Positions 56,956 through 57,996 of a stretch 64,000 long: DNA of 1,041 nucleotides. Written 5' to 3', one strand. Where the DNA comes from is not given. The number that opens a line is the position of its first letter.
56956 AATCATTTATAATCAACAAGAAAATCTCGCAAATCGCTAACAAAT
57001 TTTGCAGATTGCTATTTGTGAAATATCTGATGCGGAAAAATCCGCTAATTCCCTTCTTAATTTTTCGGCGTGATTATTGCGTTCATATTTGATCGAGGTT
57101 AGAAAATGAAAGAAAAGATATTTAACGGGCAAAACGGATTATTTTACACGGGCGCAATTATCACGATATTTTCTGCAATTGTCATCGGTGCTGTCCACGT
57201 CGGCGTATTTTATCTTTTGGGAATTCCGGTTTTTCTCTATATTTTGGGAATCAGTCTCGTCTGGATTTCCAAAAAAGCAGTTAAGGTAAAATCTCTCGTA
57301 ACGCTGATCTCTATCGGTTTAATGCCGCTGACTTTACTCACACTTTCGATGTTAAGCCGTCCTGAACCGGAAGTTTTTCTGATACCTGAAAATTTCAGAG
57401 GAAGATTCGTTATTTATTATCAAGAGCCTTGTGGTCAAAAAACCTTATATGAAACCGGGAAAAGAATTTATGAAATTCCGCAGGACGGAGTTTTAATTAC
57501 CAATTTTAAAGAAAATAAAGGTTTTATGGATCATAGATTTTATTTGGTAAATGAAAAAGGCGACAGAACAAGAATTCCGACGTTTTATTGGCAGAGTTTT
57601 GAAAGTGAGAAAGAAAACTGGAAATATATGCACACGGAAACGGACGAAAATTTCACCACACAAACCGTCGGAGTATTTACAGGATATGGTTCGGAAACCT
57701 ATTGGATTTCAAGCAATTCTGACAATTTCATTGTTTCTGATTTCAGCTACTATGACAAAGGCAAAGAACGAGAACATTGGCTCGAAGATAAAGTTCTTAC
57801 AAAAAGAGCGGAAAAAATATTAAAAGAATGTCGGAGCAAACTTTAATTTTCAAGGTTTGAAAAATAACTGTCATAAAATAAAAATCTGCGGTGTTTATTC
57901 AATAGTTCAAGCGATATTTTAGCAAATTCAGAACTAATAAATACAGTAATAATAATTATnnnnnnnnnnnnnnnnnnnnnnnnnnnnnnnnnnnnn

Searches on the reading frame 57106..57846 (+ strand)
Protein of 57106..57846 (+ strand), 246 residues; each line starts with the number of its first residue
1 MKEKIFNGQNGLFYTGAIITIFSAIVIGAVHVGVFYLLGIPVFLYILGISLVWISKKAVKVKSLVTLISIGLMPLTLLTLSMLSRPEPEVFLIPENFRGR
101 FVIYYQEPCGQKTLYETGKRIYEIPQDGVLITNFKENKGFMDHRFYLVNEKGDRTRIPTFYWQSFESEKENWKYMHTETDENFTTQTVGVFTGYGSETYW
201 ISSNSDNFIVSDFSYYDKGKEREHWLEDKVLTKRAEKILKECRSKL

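Call 42: search_protein_families(library=pfam, proteins=[window:57106-57846:+])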
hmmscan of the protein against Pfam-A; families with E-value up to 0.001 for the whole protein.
window:57106-57846:+ (246 aa): 1 family
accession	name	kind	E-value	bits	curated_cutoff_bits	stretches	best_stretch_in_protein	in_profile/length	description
PF20862.2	DUF6843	-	1.8e-20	73.3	27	1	87-180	3-98/110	Family of unknown function (DUF6843)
